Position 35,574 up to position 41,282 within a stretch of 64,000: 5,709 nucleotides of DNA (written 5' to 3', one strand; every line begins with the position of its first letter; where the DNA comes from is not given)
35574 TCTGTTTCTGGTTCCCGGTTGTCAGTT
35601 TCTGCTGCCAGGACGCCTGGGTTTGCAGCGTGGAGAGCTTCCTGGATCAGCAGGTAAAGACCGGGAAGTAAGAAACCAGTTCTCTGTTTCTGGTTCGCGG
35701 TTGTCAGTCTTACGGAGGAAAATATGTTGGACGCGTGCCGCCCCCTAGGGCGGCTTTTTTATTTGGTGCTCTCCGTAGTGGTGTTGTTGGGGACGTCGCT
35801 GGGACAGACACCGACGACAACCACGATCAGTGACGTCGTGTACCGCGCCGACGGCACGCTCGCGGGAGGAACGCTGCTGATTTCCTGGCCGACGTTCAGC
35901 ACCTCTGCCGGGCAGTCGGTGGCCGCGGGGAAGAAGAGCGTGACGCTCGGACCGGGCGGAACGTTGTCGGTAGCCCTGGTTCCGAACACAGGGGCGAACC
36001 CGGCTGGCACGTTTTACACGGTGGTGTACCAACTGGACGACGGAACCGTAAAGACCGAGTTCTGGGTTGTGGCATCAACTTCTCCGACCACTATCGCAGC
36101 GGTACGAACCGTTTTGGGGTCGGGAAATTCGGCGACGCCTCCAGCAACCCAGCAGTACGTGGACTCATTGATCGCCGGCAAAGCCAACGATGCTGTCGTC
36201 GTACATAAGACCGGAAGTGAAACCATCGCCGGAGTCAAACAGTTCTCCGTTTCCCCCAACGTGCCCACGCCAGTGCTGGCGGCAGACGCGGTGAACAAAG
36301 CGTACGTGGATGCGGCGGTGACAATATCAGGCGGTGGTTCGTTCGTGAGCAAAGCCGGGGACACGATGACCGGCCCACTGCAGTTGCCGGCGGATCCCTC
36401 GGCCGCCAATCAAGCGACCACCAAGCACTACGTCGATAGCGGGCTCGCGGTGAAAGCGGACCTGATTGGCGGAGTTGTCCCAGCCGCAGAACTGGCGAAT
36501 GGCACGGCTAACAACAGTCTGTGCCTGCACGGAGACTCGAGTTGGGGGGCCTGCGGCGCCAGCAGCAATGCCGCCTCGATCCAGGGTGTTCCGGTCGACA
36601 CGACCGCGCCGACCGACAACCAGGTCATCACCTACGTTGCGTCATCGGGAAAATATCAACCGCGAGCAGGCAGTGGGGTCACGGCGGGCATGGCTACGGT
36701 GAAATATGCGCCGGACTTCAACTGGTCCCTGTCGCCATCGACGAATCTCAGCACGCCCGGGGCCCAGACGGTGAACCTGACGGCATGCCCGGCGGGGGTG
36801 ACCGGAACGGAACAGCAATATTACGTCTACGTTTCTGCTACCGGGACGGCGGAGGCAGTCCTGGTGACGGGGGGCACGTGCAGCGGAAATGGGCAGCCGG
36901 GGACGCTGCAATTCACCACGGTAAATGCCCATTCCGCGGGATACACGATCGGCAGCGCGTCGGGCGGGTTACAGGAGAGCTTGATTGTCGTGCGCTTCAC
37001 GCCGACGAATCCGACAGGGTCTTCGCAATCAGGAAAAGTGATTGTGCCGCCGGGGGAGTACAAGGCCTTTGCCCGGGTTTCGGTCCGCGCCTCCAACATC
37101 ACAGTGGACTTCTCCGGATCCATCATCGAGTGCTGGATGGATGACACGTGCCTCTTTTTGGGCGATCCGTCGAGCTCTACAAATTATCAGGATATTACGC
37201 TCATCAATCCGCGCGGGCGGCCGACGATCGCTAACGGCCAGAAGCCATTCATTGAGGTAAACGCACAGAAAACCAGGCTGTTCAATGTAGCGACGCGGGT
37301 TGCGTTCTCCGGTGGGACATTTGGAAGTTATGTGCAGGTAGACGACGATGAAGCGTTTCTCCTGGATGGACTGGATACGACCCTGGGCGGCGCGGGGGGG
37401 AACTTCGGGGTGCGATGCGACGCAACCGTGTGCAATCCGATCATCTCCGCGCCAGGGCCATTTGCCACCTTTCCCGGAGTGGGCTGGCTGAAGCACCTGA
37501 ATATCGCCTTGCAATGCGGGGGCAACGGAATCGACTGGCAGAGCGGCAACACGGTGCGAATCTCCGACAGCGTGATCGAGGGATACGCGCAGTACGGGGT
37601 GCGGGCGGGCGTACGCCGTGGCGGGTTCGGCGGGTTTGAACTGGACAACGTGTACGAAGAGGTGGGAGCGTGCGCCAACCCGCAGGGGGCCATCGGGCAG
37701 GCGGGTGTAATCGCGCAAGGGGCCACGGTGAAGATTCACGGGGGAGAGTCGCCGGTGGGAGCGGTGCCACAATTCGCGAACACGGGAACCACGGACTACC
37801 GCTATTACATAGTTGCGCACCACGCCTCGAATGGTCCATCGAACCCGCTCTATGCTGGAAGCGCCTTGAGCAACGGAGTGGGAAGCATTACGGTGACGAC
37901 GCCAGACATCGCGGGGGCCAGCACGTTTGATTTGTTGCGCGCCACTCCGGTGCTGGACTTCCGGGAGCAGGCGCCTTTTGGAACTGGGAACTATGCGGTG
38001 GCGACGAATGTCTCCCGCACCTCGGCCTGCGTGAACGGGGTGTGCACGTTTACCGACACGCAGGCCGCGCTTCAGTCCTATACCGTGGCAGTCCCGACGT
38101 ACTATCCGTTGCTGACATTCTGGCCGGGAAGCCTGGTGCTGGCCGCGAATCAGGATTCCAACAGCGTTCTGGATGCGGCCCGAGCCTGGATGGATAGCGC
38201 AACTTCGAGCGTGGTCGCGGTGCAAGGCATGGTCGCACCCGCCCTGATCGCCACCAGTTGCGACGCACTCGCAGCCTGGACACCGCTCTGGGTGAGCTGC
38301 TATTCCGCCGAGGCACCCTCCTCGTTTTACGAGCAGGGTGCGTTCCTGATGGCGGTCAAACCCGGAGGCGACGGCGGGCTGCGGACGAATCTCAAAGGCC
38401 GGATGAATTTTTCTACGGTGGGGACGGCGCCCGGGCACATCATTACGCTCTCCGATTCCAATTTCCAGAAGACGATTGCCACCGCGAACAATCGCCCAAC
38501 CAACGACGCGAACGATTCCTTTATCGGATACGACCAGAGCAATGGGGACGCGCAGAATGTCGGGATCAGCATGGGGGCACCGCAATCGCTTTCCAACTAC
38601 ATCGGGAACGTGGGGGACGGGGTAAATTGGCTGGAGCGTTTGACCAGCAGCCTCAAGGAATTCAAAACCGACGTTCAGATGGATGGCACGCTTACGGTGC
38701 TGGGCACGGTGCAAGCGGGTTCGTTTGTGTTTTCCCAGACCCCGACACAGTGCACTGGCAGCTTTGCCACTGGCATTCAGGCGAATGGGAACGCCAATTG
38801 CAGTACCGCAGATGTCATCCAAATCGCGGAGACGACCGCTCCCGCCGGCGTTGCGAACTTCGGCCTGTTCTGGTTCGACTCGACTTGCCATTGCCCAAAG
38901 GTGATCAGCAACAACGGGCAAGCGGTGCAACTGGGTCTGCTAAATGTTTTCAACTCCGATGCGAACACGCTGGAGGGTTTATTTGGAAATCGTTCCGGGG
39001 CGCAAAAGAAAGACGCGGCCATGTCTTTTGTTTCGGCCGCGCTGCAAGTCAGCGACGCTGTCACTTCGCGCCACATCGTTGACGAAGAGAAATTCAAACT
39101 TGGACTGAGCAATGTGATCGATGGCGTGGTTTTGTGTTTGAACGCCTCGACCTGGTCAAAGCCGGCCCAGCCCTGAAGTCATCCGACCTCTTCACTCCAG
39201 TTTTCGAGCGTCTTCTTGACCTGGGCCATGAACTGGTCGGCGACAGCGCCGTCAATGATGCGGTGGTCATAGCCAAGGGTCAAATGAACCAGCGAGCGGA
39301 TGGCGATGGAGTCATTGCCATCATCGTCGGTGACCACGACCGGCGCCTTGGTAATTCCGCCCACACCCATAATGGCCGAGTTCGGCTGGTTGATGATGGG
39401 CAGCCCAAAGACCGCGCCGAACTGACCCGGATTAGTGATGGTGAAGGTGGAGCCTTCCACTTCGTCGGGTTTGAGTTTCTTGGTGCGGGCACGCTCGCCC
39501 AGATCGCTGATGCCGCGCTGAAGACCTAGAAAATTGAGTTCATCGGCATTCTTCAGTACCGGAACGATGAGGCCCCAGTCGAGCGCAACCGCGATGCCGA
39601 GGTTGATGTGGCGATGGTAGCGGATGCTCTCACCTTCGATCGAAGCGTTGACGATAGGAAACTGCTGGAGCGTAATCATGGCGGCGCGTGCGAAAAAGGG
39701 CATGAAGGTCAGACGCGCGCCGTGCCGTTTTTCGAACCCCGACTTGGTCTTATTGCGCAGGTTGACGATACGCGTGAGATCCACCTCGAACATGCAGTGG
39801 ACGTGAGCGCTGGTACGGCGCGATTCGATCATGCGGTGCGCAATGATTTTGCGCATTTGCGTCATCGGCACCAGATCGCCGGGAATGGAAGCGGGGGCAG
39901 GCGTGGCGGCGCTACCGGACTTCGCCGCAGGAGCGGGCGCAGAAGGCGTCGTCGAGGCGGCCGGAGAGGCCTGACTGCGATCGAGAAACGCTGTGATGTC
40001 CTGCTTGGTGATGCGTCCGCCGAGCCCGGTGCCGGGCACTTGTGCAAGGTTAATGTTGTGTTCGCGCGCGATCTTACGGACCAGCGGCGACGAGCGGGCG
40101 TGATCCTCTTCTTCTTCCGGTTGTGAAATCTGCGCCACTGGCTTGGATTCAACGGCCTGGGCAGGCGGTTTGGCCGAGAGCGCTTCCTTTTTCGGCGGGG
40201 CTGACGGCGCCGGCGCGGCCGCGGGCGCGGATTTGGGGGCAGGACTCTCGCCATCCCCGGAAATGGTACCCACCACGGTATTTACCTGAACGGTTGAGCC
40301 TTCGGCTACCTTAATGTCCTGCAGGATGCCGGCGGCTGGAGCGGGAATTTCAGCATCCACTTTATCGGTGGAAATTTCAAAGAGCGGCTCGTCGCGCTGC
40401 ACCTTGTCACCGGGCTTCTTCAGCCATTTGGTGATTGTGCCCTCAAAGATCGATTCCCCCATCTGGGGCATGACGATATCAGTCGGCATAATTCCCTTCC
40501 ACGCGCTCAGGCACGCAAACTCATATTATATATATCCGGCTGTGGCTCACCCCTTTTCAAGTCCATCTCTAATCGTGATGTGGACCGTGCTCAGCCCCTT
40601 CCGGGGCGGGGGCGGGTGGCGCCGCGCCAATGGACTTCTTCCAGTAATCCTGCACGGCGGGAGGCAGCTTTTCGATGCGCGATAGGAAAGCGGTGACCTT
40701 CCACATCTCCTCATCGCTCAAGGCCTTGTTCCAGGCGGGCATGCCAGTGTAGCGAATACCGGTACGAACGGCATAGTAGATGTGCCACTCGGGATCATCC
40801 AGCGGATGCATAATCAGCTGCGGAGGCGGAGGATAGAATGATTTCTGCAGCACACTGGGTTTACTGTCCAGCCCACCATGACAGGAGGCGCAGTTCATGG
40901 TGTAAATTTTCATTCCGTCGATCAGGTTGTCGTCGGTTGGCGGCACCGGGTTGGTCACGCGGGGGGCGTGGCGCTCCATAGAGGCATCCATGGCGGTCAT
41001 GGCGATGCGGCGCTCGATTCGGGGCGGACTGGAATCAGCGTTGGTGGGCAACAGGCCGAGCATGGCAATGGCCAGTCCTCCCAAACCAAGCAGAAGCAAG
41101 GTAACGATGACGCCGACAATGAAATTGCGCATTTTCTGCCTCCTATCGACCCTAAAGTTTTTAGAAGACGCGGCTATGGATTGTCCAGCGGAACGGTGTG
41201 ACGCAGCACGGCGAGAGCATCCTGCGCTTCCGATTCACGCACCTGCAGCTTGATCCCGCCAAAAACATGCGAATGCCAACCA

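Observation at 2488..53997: Intergenic space is saturated with period-7 tandem repeats that come as complementary arm pairs (STRR-like system)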

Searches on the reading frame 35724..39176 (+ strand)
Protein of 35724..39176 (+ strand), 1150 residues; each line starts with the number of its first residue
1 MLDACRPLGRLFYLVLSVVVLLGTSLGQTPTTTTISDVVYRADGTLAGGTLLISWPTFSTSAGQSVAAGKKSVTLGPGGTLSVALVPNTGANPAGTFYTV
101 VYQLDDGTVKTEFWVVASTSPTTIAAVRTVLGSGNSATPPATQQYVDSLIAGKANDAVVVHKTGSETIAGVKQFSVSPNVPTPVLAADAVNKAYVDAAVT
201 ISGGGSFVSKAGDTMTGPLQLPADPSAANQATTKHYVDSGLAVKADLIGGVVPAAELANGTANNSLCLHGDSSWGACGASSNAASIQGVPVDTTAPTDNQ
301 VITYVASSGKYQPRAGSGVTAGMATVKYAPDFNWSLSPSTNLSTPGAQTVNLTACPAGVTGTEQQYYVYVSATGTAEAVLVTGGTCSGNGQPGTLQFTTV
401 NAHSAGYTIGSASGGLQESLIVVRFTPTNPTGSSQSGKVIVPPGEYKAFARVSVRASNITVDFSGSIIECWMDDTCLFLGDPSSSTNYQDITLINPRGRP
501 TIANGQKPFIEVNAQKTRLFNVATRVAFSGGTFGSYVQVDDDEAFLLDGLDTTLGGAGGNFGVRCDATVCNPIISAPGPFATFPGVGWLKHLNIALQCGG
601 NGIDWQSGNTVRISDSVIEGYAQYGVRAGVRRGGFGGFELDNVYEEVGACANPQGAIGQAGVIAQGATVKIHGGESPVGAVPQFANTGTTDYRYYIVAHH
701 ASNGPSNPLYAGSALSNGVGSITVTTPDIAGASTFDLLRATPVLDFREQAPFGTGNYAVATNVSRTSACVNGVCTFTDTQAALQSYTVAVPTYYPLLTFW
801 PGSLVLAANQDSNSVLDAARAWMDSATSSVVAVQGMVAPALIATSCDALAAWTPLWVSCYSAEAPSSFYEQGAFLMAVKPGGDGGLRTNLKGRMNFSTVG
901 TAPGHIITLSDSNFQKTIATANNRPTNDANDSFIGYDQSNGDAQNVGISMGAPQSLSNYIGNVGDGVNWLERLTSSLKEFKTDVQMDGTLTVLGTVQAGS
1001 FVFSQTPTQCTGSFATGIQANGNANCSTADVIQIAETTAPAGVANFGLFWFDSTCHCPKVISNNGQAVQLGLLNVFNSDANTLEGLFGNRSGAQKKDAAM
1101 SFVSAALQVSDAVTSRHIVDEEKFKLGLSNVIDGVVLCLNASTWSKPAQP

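Call 6: search_protein_families(library=pfam, proteins=[window:35724-39176:+])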
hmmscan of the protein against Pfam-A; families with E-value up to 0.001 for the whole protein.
window:35724-39176:+ (1150 aa): 1 family
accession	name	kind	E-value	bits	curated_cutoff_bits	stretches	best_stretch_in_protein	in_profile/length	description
PF18338.7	BppL_N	-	0.00019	21.3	25.8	1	156-175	2-21/25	Lower baseplate protein N-terminal domain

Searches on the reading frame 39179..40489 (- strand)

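Call 47: search_protein_families(library=pfam, proteins=[window:39179-40489:-], max_evalue=0.01)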
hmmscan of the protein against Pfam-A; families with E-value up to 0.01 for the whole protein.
window:39179-40489:- (436 aa): 4 families
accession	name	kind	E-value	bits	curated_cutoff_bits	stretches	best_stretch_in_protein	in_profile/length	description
PF00198.28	2-oxoacid_dh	-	6.9e-80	268.3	23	1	207-432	7-228/232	2-oxoacid dehydrogenases acyltransferase (catalytic domain)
PF00364.28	Biotin_lipoyl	-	4.4e-21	74.9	22.1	1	4-76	2-73/73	Biotin-requiring enzyme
PF02817.22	E3_binding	-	1.5e-15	57.5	23.7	1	133-165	3-35/36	e3 binding domain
PF13437.12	HlyD_3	-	0.0011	20.2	22.2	0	48-79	2-33/106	HlyD family secretion protein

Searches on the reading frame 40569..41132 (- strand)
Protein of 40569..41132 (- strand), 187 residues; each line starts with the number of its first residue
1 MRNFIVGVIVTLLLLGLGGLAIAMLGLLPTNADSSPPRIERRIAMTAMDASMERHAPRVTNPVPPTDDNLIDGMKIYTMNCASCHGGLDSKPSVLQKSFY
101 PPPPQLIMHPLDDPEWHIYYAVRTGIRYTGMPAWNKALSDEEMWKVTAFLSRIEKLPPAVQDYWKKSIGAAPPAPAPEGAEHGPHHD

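Call 47: search_protein_families(library=pfam, proteins=[window:40569-41132:-], max_evalue=0.01)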
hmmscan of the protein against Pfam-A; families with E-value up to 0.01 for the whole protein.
window:40569-41132:- (187 aa): 2 families
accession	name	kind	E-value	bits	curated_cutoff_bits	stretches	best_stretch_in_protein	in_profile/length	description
PF13442.11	Cytochrome_CBB3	-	2.1e-13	50.8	27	1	72-150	5-68/68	Cytochrome C oxidase, cbb3-type, subunit III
PF00034.26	Cytochrom_C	-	1.9e-07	32.7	21.3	1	72-151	3-87/90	Cytochrome c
